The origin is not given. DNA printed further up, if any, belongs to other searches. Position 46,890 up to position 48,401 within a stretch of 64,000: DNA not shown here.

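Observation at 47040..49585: Tandem pair of secreted MYND zinc finger + SET domain (SMYD-like) proteins, one frameshifted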

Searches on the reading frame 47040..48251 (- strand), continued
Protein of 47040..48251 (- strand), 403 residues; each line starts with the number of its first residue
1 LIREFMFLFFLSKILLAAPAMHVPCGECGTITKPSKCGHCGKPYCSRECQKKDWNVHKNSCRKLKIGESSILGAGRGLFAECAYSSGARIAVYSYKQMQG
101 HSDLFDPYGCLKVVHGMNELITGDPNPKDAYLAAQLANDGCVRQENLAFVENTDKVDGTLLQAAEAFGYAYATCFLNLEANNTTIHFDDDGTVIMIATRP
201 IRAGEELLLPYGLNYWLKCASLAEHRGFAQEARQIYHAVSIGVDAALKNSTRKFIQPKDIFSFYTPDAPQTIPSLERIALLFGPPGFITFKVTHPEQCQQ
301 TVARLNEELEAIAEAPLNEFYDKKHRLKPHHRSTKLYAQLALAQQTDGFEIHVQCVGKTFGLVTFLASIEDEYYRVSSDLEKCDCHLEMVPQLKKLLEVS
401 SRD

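Call 54: search_solved_structures(query=A2, max_evalue=1, show_alignments=5)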
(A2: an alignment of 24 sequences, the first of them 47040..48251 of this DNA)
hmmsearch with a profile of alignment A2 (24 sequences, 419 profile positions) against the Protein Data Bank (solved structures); distinct sequences matched with E-value up to 1: 149 (the best 60 are shown).
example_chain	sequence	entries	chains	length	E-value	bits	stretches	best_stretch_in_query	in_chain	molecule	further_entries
10ax_A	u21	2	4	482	6.5e-13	51.5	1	20-78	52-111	Histone-lysine N-methyltransferase SMYD1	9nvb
3n71_A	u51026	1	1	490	1.7e-12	50.2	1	21-77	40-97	Histone lysine methyltransferase SmyD1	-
5kjk_A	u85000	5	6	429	1.1e-11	47.4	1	19-73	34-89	N-lysine methyltransferase SMYD2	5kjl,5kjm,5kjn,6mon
6cbx_A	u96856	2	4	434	1.1e-11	47.4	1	19-73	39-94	N-lysine methyltransferase SMYD2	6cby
3s7b_A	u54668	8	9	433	1.2e-11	47.4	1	19-73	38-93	N-lysine methyltransferase SMYD2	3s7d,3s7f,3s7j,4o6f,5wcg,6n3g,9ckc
3tg4_A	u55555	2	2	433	1.4e-11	47.1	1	19-73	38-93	N-lysine methyltransferase SMYD2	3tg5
5arf_A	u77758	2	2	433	1.4e-11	47.1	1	19-73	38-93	N-LYSINE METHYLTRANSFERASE SMYD2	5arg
3rib_A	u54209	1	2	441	1.4e-11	47.1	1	19-73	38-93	N-lysine methyltransferase SMYD2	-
4wuy_A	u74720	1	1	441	1.4e-11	47.1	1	19-73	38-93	N-lysine methyltransferase SMYD2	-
5v3h_A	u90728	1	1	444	1.6e-11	47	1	19-73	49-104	N-lysine methyltransferase SMYD2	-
4ynd_A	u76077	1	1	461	1.7e-11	46.9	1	19-73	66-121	N-lysine methyltransferase SMYD2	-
9ckg_A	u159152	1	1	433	1.7e-11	46.9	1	19-73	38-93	N-lysine methyltransferase SMYD2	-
3qwv_A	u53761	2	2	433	1.3e-10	43.9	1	29-73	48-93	SET and MYND domain-containing protein 2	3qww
9ckf_A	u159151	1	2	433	2.1e-10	43.3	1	19-73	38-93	N-lysine methyltransferase SMYD2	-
5kkl_B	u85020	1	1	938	2.5e-10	43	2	37-120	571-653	Putative uncharacterized protein,Histone H3.1 peptide,Zinc finger domain-containing protei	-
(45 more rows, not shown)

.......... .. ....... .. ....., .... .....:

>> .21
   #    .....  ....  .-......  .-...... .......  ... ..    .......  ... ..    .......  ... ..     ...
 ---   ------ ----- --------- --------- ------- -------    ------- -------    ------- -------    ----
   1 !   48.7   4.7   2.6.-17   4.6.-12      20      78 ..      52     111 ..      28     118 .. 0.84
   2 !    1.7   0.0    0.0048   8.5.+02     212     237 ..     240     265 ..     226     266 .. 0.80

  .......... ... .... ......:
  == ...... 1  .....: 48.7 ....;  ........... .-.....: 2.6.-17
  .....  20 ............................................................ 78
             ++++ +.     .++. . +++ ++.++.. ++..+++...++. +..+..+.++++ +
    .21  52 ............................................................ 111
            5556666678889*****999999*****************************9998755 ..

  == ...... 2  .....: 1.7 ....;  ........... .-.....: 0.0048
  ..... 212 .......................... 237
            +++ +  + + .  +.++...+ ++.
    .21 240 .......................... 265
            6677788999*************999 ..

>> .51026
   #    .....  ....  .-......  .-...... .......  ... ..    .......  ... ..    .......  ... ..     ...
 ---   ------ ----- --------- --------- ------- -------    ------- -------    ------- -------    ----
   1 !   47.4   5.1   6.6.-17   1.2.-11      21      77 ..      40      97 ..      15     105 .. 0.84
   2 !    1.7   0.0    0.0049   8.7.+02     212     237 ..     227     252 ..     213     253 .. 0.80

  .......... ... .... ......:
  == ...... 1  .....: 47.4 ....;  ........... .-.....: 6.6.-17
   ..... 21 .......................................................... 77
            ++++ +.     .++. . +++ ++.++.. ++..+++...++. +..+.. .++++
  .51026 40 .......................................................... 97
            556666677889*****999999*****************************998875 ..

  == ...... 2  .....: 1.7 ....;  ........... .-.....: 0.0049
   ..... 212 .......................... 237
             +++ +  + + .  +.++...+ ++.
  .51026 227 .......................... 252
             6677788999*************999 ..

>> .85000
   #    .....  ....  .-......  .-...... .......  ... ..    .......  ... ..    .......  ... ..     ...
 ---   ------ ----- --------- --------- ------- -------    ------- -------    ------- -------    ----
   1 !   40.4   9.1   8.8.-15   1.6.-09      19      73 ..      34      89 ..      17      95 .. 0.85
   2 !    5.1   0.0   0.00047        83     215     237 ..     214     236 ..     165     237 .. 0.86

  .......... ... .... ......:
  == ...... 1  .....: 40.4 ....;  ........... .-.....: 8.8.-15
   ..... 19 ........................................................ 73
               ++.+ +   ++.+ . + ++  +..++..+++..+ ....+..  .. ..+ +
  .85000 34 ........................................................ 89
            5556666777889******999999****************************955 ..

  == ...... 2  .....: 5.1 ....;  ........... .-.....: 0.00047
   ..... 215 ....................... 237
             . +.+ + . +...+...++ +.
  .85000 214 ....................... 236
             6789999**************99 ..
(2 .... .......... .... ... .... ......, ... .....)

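Call 58: find_homologous_proteins(query=L087:16322-17767:+, max_evalue=1e-30)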
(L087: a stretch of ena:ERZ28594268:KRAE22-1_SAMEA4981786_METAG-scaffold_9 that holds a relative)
Query L087:16322-17767:+ (481 aa): 8000 proteins with E <= 1e-30 among 8000 candidates; the best 120 are listed.
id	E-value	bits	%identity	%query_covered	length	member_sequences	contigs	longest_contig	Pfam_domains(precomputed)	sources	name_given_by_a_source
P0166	7.7e-297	1002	90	100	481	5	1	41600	PF01523.22,PF19290.5,PF19289.5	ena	-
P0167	7.2e-283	956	85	100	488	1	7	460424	PF01523.22,PF19290.5,PF19289.5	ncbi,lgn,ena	-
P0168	3.8e-271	918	81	100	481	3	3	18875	PF01523.22,PF19290.5,PF19289.5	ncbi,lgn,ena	-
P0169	2.1e-262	889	78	100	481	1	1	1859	PF01523.22,PF19289.5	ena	-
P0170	1.2e-238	811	72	99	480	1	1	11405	PF01523.22,PF19290.5,PF19289.5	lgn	-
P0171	1.8e-234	797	70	100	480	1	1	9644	PF01523.22,PF19289.5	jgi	jgi:predicted Zn-dependent protease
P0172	4.8e-227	772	69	99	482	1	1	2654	PF01523.22,PF19290.5,PF19289.5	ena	-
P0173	7.1e-227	772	69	100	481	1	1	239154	PF01523.22,PF19289.5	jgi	jgi:predicted Zn-dependent protease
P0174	3.4e-225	766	69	97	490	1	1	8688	PF01523.22,PF19289.5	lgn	-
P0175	6.1e-225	765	67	100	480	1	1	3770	PF01523.22,PF19290.5,PF19289.5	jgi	jgi:predicted Zn-dependent protease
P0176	1.3e-223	761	68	99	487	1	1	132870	PF01523.22,PF19290.5,PF19289.5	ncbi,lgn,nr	ncbi:MAG: TldD/PmbA family protein [Oligoflexia bacterium]|nr:TldD/PmbA family protein [Oligoflexia 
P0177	8.5e-223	758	70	96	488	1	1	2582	PF01523.22,PF19289.5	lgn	-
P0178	6.5e-222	755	68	99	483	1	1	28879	PF01523.22,PF19289.5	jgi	jgi:predicted Zn-dependent protease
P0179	1.3e-219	748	69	96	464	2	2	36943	PF01523.22,PF19289.5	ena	-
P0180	2.0e-218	744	67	99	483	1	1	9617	PF01523.22,PF19290.5,PF19289.5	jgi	jgi:predicted Zn-dependent protease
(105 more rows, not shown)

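Call 64: search_protein_families(library=pfam, proteins=[P0031, P0021, L087:1-1350:-, L087:11304-13604:-, L087:5390-6541:-, P0016, P0009, L084:9917-11182:+], max_evalue=0.01)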
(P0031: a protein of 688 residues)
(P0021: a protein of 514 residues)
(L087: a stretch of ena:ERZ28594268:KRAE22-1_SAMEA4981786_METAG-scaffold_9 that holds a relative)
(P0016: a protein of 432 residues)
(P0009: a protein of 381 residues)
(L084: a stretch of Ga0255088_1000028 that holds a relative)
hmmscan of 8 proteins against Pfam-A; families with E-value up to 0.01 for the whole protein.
P0031 (688 aa): 1 family
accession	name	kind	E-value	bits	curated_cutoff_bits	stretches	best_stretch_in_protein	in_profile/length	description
PF00856.33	SET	-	5e-05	24.1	22.4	1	92-241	1-105/105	SET domain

P0021 (514 aa): 2 families
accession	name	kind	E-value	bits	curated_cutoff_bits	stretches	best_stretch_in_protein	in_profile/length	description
PF00856.33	SET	-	1.7e-05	25.6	22.4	1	98-242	1-105/105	SET domain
PF01753.24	zf-MYND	-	0.00012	22.5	22.7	1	35-74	1-39/39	MYND finger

L087:1-1350:- (450 aa): 3 families
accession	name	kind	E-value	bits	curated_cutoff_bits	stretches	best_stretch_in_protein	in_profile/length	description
PF01485.27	IBR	-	1.1e-05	25.8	24.3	1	211-245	20-57/65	IBR domain, a half RING-finger domain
PF22191.2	IBR_1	-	0.0032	17.7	27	1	211-245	5-37/47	IBR domain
PF02945.21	Endonuclease_7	-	0.0088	16.4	23.6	1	80-124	10-53/82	Recombination endonuclease VII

L087:11304-13604:- (766 aa): 0 families

L087:5390-6541:- (383 aa): 0 families

P0016 (432 aa): 2 families
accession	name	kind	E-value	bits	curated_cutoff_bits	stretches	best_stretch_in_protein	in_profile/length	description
PF01753.24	zf-MYND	-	6.3e-11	42.6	22.7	1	34-72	1-39/39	MYND finger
PF00856.33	SET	-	4.9e-05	24.1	22.4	1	96-240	1-105/105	SET domain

P0009 (381 aa): 2 families
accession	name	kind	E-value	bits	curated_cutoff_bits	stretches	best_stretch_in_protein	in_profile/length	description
PF01753.24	zf-MYND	-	2.8e-07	30.9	22.7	1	19-55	1-39/39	MYND finger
PF00856.33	SET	-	5.7e-06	27.1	22.4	1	69-200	1-105/105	SET domain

L084:9917-11182:+ (421 aa): 2 families
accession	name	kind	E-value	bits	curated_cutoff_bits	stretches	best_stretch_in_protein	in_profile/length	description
PF01753.24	zf-MYND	-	1.6e-10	41.3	22.7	1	32-70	1-39/39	MYND finger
PF00856.33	SET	-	2.6e-06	28.2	22.4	1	94-249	1-105/105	SET domain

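Call 67: list_cluster_members(proteins=[P0030, P0039, P0058, P0139, P0048, P0059, P0071, P0080, P0090, P0067])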
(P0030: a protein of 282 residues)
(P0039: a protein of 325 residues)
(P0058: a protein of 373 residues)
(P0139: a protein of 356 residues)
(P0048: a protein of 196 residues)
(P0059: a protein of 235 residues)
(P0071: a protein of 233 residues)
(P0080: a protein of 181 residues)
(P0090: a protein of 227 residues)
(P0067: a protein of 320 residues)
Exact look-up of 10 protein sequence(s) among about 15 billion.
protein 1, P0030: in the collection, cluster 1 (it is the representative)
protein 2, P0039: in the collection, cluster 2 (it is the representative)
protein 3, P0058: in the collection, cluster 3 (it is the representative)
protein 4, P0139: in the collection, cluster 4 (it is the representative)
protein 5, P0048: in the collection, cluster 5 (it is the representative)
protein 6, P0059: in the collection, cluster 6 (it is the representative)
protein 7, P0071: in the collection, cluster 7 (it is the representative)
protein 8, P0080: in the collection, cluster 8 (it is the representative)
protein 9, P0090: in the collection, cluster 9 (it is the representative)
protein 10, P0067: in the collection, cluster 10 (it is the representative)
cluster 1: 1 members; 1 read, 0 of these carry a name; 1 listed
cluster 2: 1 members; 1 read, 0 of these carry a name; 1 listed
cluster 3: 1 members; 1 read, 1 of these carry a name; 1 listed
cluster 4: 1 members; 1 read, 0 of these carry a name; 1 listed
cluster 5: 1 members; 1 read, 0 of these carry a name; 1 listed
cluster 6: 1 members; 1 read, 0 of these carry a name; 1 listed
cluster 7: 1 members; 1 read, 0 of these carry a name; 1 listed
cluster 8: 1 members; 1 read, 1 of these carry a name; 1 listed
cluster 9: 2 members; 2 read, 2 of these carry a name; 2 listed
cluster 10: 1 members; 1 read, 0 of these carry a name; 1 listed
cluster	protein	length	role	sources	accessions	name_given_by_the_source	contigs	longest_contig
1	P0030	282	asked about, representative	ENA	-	-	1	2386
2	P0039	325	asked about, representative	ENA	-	-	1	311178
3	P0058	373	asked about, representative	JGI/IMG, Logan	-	hypothetical protein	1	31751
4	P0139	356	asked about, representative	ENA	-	-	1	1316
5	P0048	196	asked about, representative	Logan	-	-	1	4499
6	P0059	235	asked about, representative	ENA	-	-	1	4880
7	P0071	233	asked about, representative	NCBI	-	-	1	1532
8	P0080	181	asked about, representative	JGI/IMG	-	hypothetical protein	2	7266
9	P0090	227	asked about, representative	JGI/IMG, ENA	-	hypothetical protein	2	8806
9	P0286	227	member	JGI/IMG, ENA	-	hypothetical protein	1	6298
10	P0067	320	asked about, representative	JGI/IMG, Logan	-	-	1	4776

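Call 69: find_encoding_contigs(protein=P0039, flank=8000, max_places=2)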
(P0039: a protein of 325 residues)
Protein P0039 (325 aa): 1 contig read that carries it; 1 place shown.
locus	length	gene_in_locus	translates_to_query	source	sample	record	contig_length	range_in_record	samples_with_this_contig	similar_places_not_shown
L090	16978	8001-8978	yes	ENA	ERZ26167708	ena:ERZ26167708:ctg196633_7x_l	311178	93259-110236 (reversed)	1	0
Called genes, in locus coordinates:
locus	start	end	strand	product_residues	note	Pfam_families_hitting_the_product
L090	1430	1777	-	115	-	-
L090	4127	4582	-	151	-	-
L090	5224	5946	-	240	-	-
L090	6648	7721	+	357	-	PF00155:Aminotran_1_2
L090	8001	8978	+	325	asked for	PF01753:zf-MYND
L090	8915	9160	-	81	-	-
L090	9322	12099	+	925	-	-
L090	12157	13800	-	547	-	PF02776:TPP_enzyme_N, PF00205:TPP_enzyme_M, PF02775:TPP_enzyme_C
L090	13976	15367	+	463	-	-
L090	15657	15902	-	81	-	-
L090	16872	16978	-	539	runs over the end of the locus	-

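Call 70: find_encoding_contigs(protein=P0058, flank=8000, max_places=2)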
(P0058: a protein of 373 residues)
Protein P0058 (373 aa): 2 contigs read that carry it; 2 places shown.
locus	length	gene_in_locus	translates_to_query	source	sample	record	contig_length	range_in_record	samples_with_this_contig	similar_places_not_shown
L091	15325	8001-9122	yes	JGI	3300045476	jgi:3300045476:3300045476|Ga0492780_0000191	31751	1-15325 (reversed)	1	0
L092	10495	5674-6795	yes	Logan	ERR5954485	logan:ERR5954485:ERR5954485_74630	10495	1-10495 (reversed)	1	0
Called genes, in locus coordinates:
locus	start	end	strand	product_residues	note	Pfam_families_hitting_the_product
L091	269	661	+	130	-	-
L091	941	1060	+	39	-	-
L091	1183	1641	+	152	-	-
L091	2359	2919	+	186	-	-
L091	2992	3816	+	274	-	-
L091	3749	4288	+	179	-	-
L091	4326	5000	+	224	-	-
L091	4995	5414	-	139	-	-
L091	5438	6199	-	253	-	-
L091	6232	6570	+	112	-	-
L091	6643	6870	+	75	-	-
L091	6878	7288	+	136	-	-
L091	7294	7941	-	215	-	-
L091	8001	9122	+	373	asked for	PF01753:zf-MYND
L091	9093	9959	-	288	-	PF01261:AP_endonuc_2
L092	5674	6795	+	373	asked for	PF01753:zf-MYND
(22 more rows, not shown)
